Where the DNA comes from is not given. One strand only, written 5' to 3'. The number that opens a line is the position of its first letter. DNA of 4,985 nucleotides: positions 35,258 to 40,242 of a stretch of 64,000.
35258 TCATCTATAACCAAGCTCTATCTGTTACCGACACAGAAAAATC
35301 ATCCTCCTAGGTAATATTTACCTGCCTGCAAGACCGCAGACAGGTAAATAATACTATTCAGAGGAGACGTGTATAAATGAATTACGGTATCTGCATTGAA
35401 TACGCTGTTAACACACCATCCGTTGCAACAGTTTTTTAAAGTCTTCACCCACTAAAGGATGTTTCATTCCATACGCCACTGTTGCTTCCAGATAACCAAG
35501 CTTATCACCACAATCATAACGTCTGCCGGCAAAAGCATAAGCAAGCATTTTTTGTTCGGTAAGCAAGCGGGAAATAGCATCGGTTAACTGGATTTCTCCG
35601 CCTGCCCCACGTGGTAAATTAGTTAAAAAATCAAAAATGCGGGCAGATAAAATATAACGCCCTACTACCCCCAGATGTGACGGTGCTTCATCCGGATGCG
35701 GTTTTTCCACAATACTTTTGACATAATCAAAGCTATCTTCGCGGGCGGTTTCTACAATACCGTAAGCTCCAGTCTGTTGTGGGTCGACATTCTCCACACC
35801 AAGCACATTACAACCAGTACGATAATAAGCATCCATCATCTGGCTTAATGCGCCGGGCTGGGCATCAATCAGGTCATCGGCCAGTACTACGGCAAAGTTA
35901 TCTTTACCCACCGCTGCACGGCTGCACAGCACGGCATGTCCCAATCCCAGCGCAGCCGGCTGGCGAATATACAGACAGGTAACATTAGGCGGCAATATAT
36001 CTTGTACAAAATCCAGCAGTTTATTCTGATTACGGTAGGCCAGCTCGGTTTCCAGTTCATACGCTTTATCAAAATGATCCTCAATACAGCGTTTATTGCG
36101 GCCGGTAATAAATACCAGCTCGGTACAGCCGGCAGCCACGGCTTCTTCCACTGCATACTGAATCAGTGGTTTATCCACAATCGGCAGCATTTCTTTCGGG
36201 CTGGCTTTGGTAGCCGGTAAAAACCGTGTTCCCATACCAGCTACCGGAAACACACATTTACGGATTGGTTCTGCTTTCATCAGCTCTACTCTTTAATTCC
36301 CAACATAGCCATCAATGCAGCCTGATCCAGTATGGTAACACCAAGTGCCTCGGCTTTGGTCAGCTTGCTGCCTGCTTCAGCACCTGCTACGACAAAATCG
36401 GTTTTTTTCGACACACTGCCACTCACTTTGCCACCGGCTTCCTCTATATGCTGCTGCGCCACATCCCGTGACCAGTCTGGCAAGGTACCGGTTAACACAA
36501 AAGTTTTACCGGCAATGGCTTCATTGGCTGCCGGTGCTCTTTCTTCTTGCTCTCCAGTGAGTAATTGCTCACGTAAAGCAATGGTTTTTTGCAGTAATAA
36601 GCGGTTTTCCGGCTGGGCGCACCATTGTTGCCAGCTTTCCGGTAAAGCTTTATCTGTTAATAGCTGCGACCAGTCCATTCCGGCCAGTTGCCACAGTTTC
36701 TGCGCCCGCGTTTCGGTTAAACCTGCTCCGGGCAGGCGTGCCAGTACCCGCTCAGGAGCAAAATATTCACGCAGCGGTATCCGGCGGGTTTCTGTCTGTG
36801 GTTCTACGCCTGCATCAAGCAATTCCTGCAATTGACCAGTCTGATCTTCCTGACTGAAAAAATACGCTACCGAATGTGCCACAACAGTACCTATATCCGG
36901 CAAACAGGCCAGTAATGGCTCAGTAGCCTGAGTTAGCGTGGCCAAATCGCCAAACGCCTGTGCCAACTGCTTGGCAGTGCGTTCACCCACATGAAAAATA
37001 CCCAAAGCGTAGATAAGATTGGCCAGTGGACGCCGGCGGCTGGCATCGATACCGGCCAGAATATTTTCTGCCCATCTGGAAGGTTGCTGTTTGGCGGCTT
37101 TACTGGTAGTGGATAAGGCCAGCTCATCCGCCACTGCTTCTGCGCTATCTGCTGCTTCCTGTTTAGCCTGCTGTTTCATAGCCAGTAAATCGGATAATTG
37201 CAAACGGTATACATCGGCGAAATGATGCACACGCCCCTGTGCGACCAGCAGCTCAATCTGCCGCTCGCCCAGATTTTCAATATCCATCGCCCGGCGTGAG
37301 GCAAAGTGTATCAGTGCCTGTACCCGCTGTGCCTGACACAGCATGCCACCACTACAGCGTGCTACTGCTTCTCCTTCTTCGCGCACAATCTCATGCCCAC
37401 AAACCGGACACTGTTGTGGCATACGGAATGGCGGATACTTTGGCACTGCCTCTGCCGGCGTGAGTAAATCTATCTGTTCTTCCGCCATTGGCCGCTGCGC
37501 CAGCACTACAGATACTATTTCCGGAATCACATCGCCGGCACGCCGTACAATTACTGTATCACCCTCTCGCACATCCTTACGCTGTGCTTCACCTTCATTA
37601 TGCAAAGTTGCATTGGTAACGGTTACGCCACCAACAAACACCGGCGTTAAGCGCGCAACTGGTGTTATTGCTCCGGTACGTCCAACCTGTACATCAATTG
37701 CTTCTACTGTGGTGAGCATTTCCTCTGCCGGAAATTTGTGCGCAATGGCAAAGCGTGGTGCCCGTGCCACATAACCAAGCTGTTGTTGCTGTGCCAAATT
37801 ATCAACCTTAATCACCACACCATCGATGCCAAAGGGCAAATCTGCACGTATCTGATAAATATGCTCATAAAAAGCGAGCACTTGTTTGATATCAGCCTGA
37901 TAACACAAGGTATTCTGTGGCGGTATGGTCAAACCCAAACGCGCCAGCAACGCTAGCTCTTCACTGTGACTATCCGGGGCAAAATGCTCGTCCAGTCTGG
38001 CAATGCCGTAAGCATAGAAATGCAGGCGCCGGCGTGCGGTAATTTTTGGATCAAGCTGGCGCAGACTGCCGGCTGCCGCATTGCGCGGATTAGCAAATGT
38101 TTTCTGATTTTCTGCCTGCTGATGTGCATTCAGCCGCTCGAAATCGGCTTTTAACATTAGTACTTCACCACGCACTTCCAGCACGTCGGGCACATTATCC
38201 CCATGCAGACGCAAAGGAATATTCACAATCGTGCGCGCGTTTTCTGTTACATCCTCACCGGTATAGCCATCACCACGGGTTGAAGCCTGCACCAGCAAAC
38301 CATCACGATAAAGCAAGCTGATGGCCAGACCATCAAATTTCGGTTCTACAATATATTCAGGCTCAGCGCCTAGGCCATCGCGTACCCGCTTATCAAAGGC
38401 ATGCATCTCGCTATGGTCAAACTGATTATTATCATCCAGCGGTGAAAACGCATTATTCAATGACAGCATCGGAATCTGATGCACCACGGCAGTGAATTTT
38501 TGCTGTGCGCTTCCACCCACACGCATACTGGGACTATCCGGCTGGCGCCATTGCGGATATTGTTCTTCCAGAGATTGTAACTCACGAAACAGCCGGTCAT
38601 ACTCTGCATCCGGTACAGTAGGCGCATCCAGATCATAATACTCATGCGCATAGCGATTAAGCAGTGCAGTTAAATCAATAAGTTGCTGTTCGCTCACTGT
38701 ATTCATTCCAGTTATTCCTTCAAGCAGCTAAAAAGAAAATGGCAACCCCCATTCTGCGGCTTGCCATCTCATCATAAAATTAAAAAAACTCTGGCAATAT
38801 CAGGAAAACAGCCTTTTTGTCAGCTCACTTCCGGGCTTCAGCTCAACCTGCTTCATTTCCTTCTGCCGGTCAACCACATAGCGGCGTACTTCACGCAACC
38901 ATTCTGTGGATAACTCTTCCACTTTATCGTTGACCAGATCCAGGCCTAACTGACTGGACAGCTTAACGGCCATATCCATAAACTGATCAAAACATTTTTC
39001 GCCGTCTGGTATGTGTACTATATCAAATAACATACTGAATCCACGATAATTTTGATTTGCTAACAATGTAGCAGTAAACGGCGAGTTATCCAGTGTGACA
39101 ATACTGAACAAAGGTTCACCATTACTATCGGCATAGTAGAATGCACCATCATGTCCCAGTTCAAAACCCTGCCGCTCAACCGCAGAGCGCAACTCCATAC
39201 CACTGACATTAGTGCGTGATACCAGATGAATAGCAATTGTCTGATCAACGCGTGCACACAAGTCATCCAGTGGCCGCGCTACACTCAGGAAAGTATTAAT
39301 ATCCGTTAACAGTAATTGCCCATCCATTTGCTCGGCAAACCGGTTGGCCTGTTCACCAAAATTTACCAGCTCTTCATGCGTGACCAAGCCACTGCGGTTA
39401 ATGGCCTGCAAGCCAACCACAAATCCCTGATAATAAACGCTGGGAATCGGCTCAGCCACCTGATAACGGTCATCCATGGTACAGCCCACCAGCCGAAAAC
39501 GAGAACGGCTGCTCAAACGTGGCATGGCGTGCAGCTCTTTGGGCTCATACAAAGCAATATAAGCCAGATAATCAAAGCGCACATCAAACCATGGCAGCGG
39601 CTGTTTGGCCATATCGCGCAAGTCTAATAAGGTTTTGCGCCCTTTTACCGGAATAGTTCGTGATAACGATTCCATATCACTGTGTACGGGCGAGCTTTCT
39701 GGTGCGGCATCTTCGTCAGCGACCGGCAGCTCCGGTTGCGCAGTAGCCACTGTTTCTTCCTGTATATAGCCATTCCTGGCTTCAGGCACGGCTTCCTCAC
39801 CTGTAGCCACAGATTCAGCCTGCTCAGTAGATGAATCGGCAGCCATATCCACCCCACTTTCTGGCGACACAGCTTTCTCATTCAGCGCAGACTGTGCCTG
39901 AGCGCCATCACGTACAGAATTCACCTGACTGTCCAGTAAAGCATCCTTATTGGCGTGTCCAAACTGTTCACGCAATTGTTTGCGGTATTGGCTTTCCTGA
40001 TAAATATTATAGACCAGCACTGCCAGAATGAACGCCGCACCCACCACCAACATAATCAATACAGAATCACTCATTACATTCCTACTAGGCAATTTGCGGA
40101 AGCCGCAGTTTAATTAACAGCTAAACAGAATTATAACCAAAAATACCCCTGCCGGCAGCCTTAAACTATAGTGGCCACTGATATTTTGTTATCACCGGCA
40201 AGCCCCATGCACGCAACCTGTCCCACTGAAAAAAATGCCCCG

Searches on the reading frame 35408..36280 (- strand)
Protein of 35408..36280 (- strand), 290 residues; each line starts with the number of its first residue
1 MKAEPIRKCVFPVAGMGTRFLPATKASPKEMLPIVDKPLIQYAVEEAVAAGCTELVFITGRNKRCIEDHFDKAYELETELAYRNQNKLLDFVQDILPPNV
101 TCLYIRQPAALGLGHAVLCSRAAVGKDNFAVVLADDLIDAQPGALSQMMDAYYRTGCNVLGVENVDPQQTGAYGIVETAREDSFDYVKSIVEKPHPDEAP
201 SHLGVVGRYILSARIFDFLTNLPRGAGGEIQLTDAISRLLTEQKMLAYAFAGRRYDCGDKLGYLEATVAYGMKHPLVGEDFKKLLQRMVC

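Call 32: search_protein_families(library=ncbifam, proteins=[window:35408-36280:-], max_evalue=0.00001)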
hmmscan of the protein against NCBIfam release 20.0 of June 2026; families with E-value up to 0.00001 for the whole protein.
window:35408-36280:- (290 aa): 20 families
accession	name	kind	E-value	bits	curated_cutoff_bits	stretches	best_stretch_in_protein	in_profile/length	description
TIGR01099.1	galU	equivalog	1.7e-109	365.5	326.8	1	6-266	1-261/261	UTP--glucose-1-phosphate uridylyltransferase GalU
NF009928.0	PRK13389.1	equivalog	9.6e-88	294.2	548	1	6-288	8-297/302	UTP--glucose-1-phosphate uridylyltransferase GalU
NF007516.0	PRK10122.1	equivalog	2.6e-72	243.5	534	1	8-289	5-295/297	UTP--glucose-1-phosphate uridylyltransferase GalF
TIGR01105.1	galF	equivalog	2.4e-68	230.5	659.2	1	8-288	5-294/297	GalU regulator GalF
TIGR03992.1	Arch_glmU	subfamily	2.8e-35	122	292.1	2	92-266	64-223/393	bifunctional sugar-1-phosphate nucleotidylyltransferase/acetyltransferase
TIGR01208.1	rmlA_long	equivalog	1.5e-32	112.9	320.25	2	100-267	72-231/353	glucose-1-phosphate thymidylyltransferase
NF041313.1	UDPGP_AglF_Halo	equivalog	7.4e-29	100.8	400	1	8-258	2-222/234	UTP--glucose-1-phosphate uridylyltransferase AglF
NF012024.0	PRK15480.1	equivalog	1.3e-19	70.5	588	2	103-258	79-225/292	glucose-1-phosphate thymidylyltransferase RfbA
NF041173.1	Sug_nt_acttase_Thmprot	equivalog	6e-19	68.2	600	1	8-259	2-216/405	bifunctional sugar-1-phosphate nucleotidylyltransferase/acetyltransferase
TIGR01207.1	rmlA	equivalog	2.3e-18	66.3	360.65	2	101-254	73-217/286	glucose-1-phosphate thymidylyltransferase RfbA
NF045761.1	NAMPUrTaseMurU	equivalog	1.9e-10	41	250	1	13-89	7-83/226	N-acetylmuramate alpha-1-phosphate uridylyltransferase MurU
NF010935.0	PRK14355.1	equivalog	2.6e-10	39.5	718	0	13-77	10-71/459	bifunctional UDP-N-acetylglucosamine diphosphorylase/glucosamine-1-phosphate N-acetyltransferase GlmU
NF052502.1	man1P_GTase_Rv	exception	1.3e-09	37.4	440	1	10-90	4-84/352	mannose-1-phosphate guanylyltransferase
TIGR01173.1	glmU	equivalog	2.6e-09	36.4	366.85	1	13-244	7-207/452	bifunctional UDP-N-acetylglucosamine diphosphorylase/glucosamine-1-phosphate N-acetyltransferase GlmU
NF010933.0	PRK14353.1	equivalog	2e-08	33.3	505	0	104-236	75-206/453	bifunctional UDP-N-acetylglucosamine diphosphorylase/glucosamine-1-phosphate N-acetyltransferase GlmU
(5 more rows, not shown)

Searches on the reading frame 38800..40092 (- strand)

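Call 32: search_protein_families(library=ncbifam, proteins=[window:38800-40092:-], max_evalue=0.00001)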
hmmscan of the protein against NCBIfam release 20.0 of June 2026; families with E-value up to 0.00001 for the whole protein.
window:38800-40092:- (430 aa): 1 family
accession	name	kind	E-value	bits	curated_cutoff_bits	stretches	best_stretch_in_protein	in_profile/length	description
TIGR02205.1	septum_zipA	equivalog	1.4e-06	28.6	119.65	0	280-403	152-281/284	cell division protein ZipA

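Call 34: search_protein_families(library=pfam, proteins=[window:38800-40092:-], max_evalue=0.01)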
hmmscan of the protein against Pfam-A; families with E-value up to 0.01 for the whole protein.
window:38800-40092:- (430 aa): 1 family
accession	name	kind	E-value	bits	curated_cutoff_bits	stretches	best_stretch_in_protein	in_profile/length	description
PF04354.18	ZipA_C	-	5e-22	78.6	23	1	285-404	2-127/128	ZipA, C-terminal FtsZ-binding domain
